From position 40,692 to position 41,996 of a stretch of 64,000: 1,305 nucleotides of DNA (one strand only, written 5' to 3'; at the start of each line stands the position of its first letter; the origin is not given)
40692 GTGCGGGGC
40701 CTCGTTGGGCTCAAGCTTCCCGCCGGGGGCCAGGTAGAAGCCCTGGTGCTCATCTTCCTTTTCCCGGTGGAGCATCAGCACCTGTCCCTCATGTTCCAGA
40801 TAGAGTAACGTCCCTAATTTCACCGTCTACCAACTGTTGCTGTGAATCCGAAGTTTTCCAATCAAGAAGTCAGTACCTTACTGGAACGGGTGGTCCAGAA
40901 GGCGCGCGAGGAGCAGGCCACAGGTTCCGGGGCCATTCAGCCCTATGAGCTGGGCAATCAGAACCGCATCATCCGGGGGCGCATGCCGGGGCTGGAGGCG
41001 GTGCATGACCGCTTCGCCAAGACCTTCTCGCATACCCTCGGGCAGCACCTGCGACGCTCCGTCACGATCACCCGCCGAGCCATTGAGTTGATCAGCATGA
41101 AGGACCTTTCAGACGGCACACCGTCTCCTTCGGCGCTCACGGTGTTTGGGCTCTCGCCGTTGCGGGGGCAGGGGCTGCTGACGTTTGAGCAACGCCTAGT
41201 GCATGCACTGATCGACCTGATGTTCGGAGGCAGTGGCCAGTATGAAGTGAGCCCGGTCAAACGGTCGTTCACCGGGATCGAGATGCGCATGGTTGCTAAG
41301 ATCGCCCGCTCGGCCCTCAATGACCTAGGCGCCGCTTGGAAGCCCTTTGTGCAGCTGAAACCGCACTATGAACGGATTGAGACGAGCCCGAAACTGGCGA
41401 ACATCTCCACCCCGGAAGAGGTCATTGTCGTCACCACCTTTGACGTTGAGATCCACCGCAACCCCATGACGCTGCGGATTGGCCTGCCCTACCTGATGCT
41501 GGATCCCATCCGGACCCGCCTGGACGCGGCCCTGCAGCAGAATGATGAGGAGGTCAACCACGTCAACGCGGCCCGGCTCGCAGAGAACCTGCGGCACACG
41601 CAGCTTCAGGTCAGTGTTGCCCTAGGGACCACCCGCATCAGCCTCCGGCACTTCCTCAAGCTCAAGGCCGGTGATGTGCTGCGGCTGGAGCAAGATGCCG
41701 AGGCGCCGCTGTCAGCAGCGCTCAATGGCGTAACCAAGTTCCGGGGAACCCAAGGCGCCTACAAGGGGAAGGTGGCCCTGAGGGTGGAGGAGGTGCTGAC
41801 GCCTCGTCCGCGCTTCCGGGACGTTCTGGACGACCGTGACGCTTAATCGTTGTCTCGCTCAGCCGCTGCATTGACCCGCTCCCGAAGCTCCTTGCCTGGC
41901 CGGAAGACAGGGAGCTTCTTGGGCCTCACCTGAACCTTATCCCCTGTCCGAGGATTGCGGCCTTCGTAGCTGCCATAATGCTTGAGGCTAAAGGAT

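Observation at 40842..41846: Orphan fliM: a full-length flagellar switch gene with no other flagellar gene in 64 kb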

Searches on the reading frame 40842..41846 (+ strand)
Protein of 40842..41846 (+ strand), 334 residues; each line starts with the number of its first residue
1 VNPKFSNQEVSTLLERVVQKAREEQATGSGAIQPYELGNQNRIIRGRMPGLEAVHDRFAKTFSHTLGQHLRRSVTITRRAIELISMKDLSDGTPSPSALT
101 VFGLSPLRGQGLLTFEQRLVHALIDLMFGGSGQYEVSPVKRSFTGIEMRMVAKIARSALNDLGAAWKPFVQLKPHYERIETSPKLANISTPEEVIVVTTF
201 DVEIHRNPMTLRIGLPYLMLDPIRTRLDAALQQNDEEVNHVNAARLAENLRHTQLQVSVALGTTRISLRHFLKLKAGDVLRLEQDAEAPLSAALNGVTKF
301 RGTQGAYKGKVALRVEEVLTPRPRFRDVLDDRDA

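Call 3: search_protein_families(library=pfam, proteins=[window:40842-41846:+], max_evalue=1)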
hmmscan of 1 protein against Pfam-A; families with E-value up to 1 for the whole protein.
window:40842-41846:+ (334 aa): 2 families
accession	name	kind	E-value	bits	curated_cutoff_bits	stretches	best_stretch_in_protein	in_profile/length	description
PF02154.20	FliM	-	2.4e-45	155.2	27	1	35-227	1-192/192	Flagellar motor switch protein FliM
PF01052.25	FliMN_C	-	2.4e-19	69.5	23.8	1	249-319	2-72/73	Type III flagellar switch regulator (C-ring) FliN C-term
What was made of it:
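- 40842..41846 (+): fliM coding sequence (334 aa, GTG start, TAA stop). Pfam FliM plus FliMN_C (call 3).
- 40944..41522 (+): FliM middle (CheC-like) domain, residues 35-227, including the GGXG motif (MFGGSGQ). PF02154 covers 35-227 on model positions 1-192 of 192 (call 3).
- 41586..41798 (+): C-terminal SpoA / FliN-like domain, residues 249-319. PF01052 at 2.4e-19 (call 3).
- On FliM (flagellar motor switch protein, TIGR01397 / PF02154+PF01052): PF02154 on residues 35-227 (2.4e-45) and PF01052 on residues 249-319 (2.4e-19) (call 3).
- Checked: Pfam FliM (PF02154) matches residues 35-227 at 2.4e-45, and FliMN_C (PF01052) matches residues 249-319 at 2.4e-19 (call 3).
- PF02154 plus PF01052 give the full architecture (call 3).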

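Call 4: search_protein_families(library=ncbifam, proteins=[window:40842-41846:+], max_evalue=1)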
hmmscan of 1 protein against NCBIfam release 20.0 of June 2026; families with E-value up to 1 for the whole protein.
window:40842-41846:+ (334 aa): 9 families
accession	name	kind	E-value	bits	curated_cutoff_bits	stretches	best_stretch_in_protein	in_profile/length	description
TIGR01397.1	fliM_switch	equivalog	6.9e-74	248.9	219.6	1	6-319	4-319/320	flagellar motor switch protein FliM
NF005194.1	PRK06666.1-5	equivalog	5.1e-15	55.5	206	1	4-314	4-321/327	flagellar motor switch protein FliM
NF005995.1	PRK08119.1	equivalog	3.9e-11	43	218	2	63-141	54-136/376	flagellar motor switch phosphatase FliY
NF005275.1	PRK06782.1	equivalog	3.5e-10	39.2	681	2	232-315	433-512/516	flagellar motor switch protein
TIGR02480.1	fliN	equivalog_domain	7.6e-09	35.4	84.05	1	250-320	5-75/77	flagellar motor switch protein FliN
NF006273.1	PRK08433.1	equivalog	1.3e-05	25.5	114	1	246-320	14-88/100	flagellar motor switch protein FliN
TIGR02551.1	SpaO_YscQ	equivalog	2.1e-05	24.6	100.8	1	225-296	109-177/300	type III secretion system cytoplasmic ring protein SctQ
NF006272.1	PRK08432.1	equivalog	0.02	14.5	219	1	110-291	52-236/274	flagellar motor switch protein FliY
NF006018.0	PRK08158.1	equivalog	0.12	11.3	223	1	230-303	207-280/303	YscQ/HrcQ family type III secretion apparatus protein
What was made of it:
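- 40842..41846 (+): TIGR01397 at 248.9 bits, above the 219.6 cut-off (call 4).
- On FliM (flagellar motor switch protein, TIGR01397 / PF02154+PF01052): TIGR01397 scores 248.9 bits against a cut-off of 219.6, covering residues 6-319 on model positions 4-319 of 320 (call 4).
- On FliY / CheC-type switch phosphatase: NF005995 scores 43 bits vs 218, and NF006272 scores 14.5 bits vs 219 (call 4).
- On SctQ (injectisome cytoplasmic ring): TIGR02551 scores 24.6 bits vs 100.8, and NF006018 scores 11.3 bits vs 223 (call 4).
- Closest known: FliY / CheC phosphatases and injectisome SctQ. Same: They share the CheC-like and/or SpoA domains (weak hits in call 4).
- Closest known: FliY / CheC phosphatases and injectisome SctQ. 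Different: Scores are far below the curated cut-offs: FliY 43 vs 218 bits, SctQ 24.6 vs 100.8 bits (call 4).
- Checked: NCBIfam TIGR01397 fliM_switch scores 248.9 bits against a curated cut-off of 219.6, covering residues 6-319 on model positions 4-319 of 320 (call 4).
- TIGR01397 equivalog passed, 248.9 vs 219.6 bits (call 4). It scores above the curated FliM equivalog cut-off (call 4).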

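Call 6: find_encoding_contigs(protein=window:40842-41846:+, flank=10000, max_places=6)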
Protein window:40842-41846:+ (334 aa): 1 contig read that carries it; 1 place shown.
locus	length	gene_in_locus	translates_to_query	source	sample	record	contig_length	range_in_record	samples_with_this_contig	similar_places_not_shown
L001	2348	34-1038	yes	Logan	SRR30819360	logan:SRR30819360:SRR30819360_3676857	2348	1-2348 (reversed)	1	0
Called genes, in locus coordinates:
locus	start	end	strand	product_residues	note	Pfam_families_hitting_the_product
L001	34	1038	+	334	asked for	PF02154:FliM, PF01052:FliMN_C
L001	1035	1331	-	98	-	PF00216:Bac_DNA_binding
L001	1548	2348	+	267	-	?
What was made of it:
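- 41843..42139 (-): HU/IHF-family gene (98 aa, IHF-beta-like), convergent with fliM. Its stop codon (41843-41845) overlaps the fliM stop (41844-41846). Called as 98 aa in L001 (call 6).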

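Call 7: search_solved_structures(query=window:40842-41846:+, show_alignments=2)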
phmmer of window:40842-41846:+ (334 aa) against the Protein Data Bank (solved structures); distinct sequences matched with E-value up to 0.001: 21.
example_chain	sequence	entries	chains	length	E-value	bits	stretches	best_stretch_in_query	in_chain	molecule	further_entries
8umd_C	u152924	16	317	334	1.1e-43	153.2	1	29-321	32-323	Flagellar motor switch protein FliM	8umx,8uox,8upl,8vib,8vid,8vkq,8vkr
7dm9_A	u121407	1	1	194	4.4e-33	118.4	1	40-229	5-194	Flagellar motor switch protein FliM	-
4fq0_B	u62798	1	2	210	3.9e-19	72.6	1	32-227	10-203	Flagellar motor switch protein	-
4gc8_A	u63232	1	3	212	4.6e-19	72.3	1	32-227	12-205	Flagellar motor switch protein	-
5x0z_E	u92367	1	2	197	3.2e-18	69.6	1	40-227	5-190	Flagellar motor switch protein (FliM)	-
3soh_A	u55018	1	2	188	5.3e-14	55.7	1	50-227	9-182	Flagellar motor switch protein FliM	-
4fhr_A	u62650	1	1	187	5.4e-14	55.7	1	49-227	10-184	Flagellar motor switch protein FliM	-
4qrm_A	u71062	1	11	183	7.6e-14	55.2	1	50-227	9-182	Flagellar motor switch protein FliM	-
7dma_A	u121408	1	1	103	1.5e-13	54.2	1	40-135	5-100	Flagellar motor switch protein FliM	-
2hp7_A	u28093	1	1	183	1.6e-13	54.2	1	49-223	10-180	Flagellar motor switch protein FliM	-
7dma_B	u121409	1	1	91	2.6e-12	50.2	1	141-229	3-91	Flagellar motor switch protein FliM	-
4yxb_A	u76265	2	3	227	3e-12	50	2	252-326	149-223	Flagellar motor switch protein FliM,Flagellar motor switch protein FliN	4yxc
8umd_D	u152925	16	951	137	1.5e-05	28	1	251-327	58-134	Flagellar motor switch protein FliN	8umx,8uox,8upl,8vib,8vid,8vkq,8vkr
4hyn_A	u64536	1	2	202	2.6e-05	27.2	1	64-208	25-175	CheC, inhibitor of MCP methylation / FliN fusion protein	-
1yab_A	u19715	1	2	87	9.1e-05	25.4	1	250-325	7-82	chemotaxis protein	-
4yxb_D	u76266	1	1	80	0.0001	25.2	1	260-327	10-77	FliM::FliN fragment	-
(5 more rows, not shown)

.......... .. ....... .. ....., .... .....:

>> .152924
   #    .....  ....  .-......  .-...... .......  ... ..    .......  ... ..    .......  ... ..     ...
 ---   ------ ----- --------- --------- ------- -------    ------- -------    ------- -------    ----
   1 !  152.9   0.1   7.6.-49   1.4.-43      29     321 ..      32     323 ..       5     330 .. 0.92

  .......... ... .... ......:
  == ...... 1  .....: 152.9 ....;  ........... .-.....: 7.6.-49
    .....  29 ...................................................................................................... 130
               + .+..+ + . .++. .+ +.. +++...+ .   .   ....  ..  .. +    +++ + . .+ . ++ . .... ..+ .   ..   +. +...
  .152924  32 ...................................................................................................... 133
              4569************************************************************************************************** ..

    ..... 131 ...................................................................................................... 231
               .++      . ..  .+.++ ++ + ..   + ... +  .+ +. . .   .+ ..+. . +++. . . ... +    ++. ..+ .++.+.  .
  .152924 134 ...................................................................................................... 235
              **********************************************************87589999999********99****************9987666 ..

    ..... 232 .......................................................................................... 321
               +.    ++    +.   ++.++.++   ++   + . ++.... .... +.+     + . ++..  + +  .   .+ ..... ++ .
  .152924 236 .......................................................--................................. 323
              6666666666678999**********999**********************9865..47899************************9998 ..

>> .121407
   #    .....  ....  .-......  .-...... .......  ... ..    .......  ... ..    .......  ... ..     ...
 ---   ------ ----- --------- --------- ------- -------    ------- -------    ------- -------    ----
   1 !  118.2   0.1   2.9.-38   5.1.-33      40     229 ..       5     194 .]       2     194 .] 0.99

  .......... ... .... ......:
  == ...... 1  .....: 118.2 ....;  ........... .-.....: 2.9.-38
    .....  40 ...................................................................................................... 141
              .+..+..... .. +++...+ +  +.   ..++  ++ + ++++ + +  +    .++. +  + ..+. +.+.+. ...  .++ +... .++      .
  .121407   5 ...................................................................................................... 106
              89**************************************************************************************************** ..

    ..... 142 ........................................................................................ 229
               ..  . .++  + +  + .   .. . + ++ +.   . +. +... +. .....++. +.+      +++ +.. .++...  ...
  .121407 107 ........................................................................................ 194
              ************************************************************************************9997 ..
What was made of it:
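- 40842..41846 (+): Salmonella FliM 8umd_C at 1.1e-43 (call 7).
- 41586..41798 (+): Aligns with Salmonella FliN 8umd_D and the FliM::FliN fusion 4yxb (call 7).
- On FliM (flagellar motor switch protein, TIGR01397 / PF02154+PF01052): Colinear with 8umd_C (call 7).
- Checked: Residues 29-321 align with residues 32-323 of Salmonella FliM from the cryo-EM C ring 8umd_C (E 1.1e-43, call 7).
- The protein is colinear with Salmonella FliM in the solved C ring (call 7).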

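Call 10: find_related_loci(query=window:40842-41846:+, collection=genome_contigs, flank=10000)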
Query window:40842-41846:+ (334 aa) in genome_contigs; peptide patterns used: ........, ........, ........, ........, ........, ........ (x = any residue, [..] = any of these).
90 stretches matched a pattern; 16 encode a relative of the query (tblastn E <= 1e-3); 16 distinct loci.
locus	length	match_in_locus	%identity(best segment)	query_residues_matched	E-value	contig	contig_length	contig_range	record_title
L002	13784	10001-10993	92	1-331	0e+0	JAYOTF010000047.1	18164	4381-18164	MAG: Deltaproteobacteria bacterium isolate 139566_S167_metabat_bins_sens.tsv.074 NODE_3045_length_18164_cov_8.446021, wh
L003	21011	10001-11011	68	1-333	4e-154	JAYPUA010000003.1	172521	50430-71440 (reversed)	MAG: Deltaproteobacteria bacterium isolate 139589_S190_rosella_bins.tsv.111 NODE_44_length_172521_cov_11.582874, whole g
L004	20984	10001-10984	52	6-330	2e-114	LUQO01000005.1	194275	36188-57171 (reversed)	MAG: SAR324 cluster bacterium REDSEA-S27_B3 scaffold5, whole genome shotgun sequence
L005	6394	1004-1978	52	9-330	7e-112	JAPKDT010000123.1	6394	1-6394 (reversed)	MAG: SAR324 cluster bacterium isolate ANT-97 NODE_11974_length_6394_cov_24.764632, whole genome shotgun sequence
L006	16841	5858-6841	51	6-330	2e-111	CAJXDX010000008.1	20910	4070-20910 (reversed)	MAG TPA_asm: uncultured proteobacterium isolate ERR598960_bin.81_MetaBAT_v2.12.1_MAG genome assembly, contig: NODE_1064_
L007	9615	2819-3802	51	6-330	7e-112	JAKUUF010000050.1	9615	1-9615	MAG: SAR324 cluster bacterium isolate ALOHA_A2.5_126 A2.5-SAR324-19_50, whole genome shotgun sequence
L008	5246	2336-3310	51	9-330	5e-110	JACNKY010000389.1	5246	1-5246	MAG: Proteobacteria bacterium isolate NIOZ-UU70 NIOZ-UU_NODE_20405_length_5246_cov_5.49856, whole genome shotgun sequenc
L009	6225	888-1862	51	9-330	9e-109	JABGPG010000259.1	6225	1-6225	MAG: Deltaproteobacteria bacterium isolate co234_bin26 NODE_19023_length_6225_cov_179.167747, whole genome shotgun seque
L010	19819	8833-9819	51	6-330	5e-109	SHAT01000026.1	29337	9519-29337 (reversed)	MAG: Proteobacteria bacterium isolate MED-G181 Proteobacteria-MED-G181-C26, whole genome shotgun sequence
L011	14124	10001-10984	50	6-330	6e-108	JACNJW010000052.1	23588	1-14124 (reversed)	MAG: SAR324 cluster bacterium isolate NIOZ-UU44 NIOZ-UU_NODE_2562_length_23588_cov_30.8376, whole genome shotgun sequenc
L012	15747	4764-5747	49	6-330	1e-107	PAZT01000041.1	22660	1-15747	MAG: Deltaproteobacteria bacterium isolate SP68 MHASMcontig_1358462, whole genome shotgun sequence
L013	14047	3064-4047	50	6-330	4e-106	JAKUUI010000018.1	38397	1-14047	MAG: SAR324 cluster bacterium isolate ALOHA_A2.5_129 A2.5-SAR324-21_18, whole genome shotgun sequence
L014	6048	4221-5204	48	6-330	1e-104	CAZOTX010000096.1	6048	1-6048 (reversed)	MAG TPA_asm: uncultured Pseudomonadota bacterium isolate SRP077602_co4_693 genome assembly, contig: NODE_26237_length_60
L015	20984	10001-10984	49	6-330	3e-104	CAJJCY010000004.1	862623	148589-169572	MAG: uncultured SAR324 cluster bacterium isolate FRAM18_bin343 genome assembly, contig: FRAM18_bin343-4, whole genome sh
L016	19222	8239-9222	48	6-330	7e-104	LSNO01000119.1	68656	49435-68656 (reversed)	MAG: SAR324 cluster bacterium SAR324-CTD7B Contig200135, whole genome shotgun sequence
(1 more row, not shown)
